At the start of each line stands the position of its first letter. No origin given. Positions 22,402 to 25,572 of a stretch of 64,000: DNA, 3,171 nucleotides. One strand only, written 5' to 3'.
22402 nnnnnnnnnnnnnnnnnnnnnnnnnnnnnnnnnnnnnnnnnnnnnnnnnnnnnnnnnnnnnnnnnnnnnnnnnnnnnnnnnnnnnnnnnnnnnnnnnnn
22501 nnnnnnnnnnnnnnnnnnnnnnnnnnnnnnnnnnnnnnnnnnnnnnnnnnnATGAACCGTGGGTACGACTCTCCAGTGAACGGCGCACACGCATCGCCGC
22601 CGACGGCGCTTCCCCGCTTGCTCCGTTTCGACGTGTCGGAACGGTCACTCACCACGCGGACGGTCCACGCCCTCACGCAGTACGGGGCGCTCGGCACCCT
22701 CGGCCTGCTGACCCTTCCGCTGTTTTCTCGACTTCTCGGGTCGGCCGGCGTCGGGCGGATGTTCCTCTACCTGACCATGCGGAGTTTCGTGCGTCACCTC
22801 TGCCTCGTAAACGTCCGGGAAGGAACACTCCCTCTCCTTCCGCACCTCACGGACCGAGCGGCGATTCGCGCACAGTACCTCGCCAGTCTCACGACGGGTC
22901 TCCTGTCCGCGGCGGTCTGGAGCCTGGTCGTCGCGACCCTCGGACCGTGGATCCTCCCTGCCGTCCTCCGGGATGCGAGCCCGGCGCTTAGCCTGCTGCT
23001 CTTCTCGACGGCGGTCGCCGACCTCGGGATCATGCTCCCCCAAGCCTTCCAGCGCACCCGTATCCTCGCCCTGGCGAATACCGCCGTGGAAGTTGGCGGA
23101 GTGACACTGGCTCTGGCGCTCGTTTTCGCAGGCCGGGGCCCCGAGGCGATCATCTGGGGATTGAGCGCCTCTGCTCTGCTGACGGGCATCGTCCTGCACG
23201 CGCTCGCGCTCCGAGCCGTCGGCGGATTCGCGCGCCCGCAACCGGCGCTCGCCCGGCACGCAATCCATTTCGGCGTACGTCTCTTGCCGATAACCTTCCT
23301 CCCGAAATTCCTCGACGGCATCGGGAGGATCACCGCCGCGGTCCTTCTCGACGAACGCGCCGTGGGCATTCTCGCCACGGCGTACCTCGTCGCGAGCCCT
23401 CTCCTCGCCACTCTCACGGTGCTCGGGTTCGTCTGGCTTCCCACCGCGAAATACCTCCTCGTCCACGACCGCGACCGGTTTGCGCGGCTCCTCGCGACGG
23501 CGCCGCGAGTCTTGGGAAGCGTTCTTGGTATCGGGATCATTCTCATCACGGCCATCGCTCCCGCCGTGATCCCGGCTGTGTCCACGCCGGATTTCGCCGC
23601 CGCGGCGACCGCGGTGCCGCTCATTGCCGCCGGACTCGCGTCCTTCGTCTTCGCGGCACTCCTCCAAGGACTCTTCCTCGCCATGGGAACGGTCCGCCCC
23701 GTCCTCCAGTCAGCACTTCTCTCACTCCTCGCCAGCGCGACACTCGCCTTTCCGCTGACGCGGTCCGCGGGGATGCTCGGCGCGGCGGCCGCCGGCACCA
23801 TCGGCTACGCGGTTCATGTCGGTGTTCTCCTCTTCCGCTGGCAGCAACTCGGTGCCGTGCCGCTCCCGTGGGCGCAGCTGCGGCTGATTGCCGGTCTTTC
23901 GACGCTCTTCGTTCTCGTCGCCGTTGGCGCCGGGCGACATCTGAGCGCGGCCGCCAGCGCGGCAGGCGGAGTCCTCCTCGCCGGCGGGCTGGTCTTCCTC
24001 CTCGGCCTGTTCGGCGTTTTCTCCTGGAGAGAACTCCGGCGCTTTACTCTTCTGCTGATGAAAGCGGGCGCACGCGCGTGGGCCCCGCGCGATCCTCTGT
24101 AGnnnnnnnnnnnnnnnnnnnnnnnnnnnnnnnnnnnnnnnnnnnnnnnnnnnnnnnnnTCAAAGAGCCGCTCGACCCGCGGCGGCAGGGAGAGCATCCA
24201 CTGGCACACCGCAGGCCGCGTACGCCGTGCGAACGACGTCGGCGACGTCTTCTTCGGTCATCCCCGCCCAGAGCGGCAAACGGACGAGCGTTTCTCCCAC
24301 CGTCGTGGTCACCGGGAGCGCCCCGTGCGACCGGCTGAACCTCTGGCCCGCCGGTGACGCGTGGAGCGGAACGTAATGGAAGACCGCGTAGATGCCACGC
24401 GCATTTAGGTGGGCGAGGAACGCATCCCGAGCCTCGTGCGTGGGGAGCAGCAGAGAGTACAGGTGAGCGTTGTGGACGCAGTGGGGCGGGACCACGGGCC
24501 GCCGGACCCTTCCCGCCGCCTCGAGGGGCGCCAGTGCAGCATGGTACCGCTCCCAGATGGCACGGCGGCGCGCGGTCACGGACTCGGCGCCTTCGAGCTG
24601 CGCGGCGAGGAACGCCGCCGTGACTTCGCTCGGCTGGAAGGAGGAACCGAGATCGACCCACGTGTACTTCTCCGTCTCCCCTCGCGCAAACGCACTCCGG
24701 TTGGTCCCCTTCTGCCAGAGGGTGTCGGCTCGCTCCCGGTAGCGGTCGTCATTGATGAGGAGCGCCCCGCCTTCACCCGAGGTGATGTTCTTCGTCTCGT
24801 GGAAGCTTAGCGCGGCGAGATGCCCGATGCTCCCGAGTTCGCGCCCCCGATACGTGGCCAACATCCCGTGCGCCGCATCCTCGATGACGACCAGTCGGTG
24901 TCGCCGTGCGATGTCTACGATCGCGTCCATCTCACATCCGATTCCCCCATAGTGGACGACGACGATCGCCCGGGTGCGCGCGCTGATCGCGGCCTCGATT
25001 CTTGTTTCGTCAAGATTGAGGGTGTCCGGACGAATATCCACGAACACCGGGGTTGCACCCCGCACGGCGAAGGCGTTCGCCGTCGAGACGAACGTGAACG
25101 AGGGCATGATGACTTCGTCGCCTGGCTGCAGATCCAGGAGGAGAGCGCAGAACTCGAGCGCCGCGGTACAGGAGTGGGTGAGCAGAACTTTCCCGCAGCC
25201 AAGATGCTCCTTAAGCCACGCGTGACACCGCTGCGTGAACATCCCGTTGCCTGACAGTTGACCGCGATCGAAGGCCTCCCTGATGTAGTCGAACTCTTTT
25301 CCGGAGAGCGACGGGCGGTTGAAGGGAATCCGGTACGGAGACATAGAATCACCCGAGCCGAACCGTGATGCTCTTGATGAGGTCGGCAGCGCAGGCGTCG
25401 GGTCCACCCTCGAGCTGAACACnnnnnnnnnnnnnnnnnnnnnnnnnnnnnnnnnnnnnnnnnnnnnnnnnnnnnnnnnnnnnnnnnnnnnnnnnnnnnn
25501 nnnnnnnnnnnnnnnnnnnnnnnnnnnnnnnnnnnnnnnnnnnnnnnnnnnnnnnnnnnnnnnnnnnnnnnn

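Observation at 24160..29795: glyA-folD co-transcribed with a sugar N-formyltransferase and a 4-aminotransferase (built-in formyl-THF supply)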

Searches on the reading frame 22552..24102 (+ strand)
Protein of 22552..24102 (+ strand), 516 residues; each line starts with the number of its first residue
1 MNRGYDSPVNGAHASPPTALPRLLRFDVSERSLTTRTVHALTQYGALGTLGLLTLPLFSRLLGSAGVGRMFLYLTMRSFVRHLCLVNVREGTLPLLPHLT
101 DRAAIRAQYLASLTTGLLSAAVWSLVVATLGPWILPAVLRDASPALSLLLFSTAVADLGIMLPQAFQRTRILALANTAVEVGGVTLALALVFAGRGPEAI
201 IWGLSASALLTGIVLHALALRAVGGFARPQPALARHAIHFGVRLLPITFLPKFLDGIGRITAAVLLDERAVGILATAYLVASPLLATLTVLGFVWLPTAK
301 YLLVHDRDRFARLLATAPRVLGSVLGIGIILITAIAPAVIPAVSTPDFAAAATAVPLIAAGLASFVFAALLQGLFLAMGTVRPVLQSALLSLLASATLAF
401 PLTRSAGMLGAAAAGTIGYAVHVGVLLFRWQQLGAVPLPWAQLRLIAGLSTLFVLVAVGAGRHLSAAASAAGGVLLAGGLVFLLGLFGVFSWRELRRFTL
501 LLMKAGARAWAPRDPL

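Call 9: search_protein_families(library=pfam, proteins=[window:22552-24102:+], max_evalue=0.00001)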
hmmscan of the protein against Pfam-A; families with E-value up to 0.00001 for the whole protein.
window:22552-24102:+ (516 aa): 1 family
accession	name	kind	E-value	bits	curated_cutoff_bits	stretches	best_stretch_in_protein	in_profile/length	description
PF01943.22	Polysacc_synt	-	9.4e-06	25.7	28.2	1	150-298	119-269/274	Polysaccharide biosynthesis protein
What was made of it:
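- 22552..24102 (+): Wzx-like flippase (516 aa), convergent with the operon's end. Weak Polysacc_synt match, 25.7 bits against a cut-off of 28.2 (call 9).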

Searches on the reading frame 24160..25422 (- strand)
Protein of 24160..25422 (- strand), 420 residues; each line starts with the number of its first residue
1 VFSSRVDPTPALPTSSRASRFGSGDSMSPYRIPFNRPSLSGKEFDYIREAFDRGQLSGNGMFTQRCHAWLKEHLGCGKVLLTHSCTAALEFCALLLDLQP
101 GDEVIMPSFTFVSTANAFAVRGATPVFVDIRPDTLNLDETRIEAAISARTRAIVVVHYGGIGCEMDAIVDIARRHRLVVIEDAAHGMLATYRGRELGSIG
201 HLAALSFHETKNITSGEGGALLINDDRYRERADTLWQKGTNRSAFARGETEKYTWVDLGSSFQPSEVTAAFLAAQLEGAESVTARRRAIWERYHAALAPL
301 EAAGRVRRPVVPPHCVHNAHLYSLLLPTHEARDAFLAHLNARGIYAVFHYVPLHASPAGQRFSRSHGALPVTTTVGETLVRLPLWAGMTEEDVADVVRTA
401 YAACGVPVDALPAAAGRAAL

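Call 4: search_protein_families(library=pfam, proteins=[window:24160-25422:-])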
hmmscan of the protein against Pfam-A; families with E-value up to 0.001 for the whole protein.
window:24160-25422:- (420 aa): 2 families
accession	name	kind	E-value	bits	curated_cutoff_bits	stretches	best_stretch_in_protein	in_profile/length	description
PF01041.23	DegT_DnrJ_EryC1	-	8.1e-92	308.6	19.8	1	41-398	5-357/360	DegT/DnrJ/EryC1/StrS aminotransferase family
PF00155.27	Aminotran_1_2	-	2.6e-11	43.8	19.7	1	78-188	68-191/361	Aminotransferase class I and II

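Call 5: search_protein_families(library=ncbifam, proteins=[window:24160-25422:-])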
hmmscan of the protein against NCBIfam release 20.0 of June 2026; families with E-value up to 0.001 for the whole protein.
window:24160-25422:- (420 aa): 28 families (the best 25 are shown)
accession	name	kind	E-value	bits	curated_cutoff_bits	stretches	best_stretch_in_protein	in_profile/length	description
NF008687.0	PRK11706.1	equivalog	4.8e-172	571.9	375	1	31-401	1-371/375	dTDP-4-amino-4,6-dideoxygalactose transaminase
TIGR02379.1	ECA_wecE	subfamily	1.5e-166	553.9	434.85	1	32-401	2-372/376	dTDP-4-amino-4,6-dideoxy-D-glucose transaminase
TIGR03588.1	PseC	equivalog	1.9e-66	224.6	423.5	1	32-399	2-375/380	UDP-4-amino-4,6-dideoxy-N-acetyl-beta-L-altrosamine transaminase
NF008658.2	PRK11658.1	equivalog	1.6e-63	214.6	631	1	32-399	5-372/379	UDP-4-amino-4-deoxy-L-arabinose aminotransferase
TIGR04181.1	NHT_00031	hypoth_equivalog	8.9e-58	195.9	420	1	32-383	1-357/359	LegC family aminotransferase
TIGR04427.1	PLP_DesI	equivalog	1.3e-43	149.6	650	1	44-399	35-381/390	dTDP-4-dehydro-6-deoxyglucose aminotransferase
NF011936.0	PRK15407.1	equivalog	2.7e-39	135.1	423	1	60-399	64-431/440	lipopolysaccharide biosynthesis protein RfbH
NF041364.1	GntC_guanitoxin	equivalog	1.5e-09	37.2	415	1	78-188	62-179/356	guanitoxin biosynthesis PLP-dependent (S)-gamma-hydroxy-L-arginine cyclodehydratase GntC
NF005817.0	PRK07683.1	equivalog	1.3e-08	34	575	1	79-183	92-201/387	aminotransferase A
NF004770.0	PRK06108.1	subfamily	3.1e-08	32.8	422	1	73-189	93-216/396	pyridoxal phosphate-dependent aminotransferase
NF006488.0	PRK08912.1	equivalog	4.5e-08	32.4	498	1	78-156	89-166/387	aminotransferase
NF005816.0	PRK07682.1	equivalog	6.7e-08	31.5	620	1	79-188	93-208/390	aminotransferase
NF005732.0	PRK07550.1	equivalog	1e-07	31.3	366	1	68-182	85-205/389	aminotransferase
NF005855.0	PRK07777.1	equivalog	2.1e-07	30.6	553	1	77-188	90-208/391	pyridoxal phosphate-dependent aminotransferase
NF009079.0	PRK12414.1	subfamily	3.6e-07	29.5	481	1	91-159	104-172/384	methionine aminotransferase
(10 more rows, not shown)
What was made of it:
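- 24160..25344 (-): WecE-type dTDP-4-keto-6-deoxyhexose 4-aminotransferase (394 aa). NF008687 572 bits against a cut-off of 375; TIGR02379 554 against 435 (call 5).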

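Call 59: search_solved_structures(query=window:24160-25344:-, max_evalue=1e-20)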
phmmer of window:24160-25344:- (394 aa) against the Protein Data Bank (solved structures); distinct sequences matched with E-value up to 1e-20: 50.
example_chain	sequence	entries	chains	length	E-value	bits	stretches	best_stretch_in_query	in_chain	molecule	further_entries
4piw_A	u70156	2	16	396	3e-134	451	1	4-371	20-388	TDP-4-keto-6-deoxy-D-glucose transaminase family protein | dTDP-4-amino-4,6-dideoxygalactose transaminase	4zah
6blg_A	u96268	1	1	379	4.3e-130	437.3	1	5-365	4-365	dTDP-4-amino-4,6-dideoxygalactose transaminase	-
3bn1_A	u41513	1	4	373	6.3e-56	193.2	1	5-371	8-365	Perosamine synthetase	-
3dr7_A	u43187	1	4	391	7.2e-56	193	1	5-371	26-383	Putative perosamine synthetase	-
3dr4_A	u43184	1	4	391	5e-55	190.2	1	5-371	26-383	Putative perosamine synthetase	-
4lc3_A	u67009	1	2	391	2.2e-53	184.8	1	6-378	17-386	Putative UDP-4-amino-4-deoxy-l-arabinose--oxoglutarate aminotransferase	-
1mdo_A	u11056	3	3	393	3e-51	177.8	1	6-375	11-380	ArnB aminotransferase | UDP-4-amino-4-deoxy-L-arabinose--oxoglutarate aminotransferase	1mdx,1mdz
5uid_A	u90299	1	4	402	7.1e-51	176.6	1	10-377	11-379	Aminotransferase TlmJ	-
4oca_A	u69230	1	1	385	2.4e-50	174.8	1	6-375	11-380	UDP-4-amino-4-deoxy-L-arabinose--oxoglutarate aminotransferase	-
8sng_A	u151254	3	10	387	1.6e-47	165.5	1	6-375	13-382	UDP-4-amino-4-deoxy-L-arabinose--oxoglutarate aminotransferase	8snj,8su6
3frk_A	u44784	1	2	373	1.7e-42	148.9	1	64-371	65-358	QdtB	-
7b0m_AAA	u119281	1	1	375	1.1e-41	146.3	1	8-271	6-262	Sugar aminotransferase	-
7b0d_A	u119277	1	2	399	3e-41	144.9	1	47-369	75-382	Glutamine--scyllo-inositol transaminase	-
2oga_A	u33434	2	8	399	6.3e-41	143.8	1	59-362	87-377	Transaminase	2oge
6ewj_A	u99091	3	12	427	8e-38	133.6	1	2-373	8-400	Putative capsular polysaccharide biosynthesis protein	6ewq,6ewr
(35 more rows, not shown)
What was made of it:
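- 24160..25344 (-): PDB WecE 4piw E=3e-134 (call 59).
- On WecE (dTDP-4-amino-4,6-dideoxygalactose transaminase): NF008687 572 against 375; TIGR02379 554 against 435 (call 5); 4piw E=3e-134 (call 59).
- Closest known: Enterobacterial common antigen genes WecE/WecD. Same: The aminotransferase passes the WecE model cut-offs and matches the WecE crystal structure sequence at E=3e-134 (calls 5, 59).
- Checked: WecE-type aminotransferase, 25344..24160: NF008687 scores 572 bits against a cut-off of 375 (call 5); PDB WecE 4piw E=3e-134 (call 59).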
